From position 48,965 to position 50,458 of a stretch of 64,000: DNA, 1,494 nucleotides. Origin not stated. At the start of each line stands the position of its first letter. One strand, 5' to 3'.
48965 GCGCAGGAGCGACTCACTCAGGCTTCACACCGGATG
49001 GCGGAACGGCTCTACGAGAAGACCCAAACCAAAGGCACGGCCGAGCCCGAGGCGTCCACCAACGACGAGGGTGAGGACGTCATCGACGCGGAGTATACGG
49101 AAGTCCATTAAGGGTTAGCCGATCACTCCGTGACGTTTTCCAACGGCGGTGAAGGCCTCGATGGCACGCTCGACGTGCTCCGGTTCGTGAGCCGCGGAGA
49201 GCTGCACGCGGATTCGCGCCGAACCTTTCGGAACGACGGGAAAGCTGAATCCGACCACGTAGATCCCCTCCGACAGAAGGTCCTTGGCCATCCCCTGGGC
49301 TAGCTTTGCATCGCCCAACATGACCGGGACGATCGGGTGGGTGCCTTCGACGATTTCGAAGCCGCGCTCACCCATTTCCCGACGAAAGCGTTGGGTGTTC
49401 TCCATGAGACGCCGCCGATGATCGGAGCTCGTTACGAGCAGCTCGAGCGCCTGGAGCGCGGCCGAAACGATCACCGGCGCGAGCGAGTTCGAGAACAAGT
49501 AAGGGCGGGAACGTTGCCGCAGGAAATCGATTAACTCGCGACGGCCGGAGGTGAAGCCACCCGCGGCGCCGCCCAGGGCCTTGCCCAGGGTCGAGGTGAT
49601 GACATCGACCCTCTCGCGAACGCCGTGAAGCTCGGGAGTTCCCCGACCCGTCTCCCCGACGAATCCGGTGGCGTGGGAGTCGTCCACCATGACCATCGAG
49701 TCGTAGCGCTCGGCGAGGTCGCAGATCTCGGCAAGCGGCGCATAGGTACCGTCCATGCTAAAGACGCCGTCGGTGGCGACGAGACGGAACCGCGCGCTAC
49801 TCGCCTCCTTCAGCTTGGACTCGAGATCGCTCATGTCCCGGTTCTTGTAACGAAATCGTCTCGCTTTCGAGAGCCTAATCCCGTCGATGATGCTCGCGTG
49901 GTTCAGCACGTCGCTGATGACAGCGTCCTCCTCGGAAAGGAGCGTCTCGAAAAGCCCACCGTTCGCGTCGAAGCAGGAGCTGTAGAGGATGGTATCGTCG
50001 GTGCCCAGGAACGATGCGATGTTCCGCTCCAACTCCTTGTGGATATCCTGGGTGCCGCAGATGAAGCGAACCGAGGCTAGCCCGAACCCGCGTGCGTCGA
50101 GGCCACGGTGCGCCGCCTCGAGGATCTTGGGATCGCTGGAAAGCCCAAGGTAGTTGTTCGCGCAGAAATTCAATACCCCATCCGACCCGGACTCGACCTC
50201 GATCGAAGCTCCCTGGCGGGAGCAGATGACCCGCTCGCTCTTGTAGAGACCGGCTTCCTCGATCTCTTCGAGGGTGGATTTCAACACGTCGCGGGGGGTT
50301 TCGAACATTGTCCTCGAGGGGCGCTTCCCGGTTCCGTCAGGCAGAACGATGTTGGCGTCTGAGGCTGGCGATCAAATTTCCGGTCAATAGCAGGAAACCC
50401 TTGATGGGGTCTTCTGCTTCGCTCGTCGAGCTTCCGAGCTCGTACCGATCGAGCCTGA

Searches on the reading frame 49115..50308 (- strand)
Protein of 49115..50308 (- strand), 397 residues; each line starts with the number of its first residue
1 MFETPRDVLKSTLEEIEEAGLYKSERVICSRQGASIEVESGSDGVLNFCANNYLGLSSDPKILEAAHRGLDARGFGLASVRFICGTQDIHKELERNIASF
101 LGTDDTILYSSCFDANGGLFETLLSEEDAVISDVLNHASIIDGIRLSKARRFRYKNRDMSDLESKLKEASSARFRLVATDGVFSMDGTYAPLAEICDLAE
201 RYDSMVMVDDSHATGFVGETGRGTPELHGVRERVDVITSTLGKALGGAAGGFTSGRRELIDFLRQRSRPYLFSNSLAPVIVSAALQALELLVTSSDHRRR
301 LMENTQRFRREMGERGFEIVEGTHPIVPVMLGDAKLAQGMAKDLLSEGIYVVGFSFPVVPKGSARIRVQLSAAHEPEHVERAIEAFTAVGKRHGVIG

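Call 34: search_protein_families(library=pfam, proteins=[window:49115-50308:-])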
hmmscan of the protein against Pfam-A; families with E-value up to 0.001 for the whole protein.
window:49115-50308:- (397 aa): 3 families
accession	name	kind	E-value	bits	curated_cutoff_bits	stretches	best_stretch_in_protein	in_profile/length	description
PF00155.27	Aminotran_1_2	-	1.9e-65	221.9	19.7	1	45-386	3-361/361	Aminotransferase class I and II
PF00266.25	Aminotran_5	-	0.00021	20.8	21.5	1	87-213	42-179/371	Aminotransferase class-V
PF00464.25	SHMT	-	0.00077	18.6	27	0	159-320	155-324/399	Serine hydroxymethyltransferase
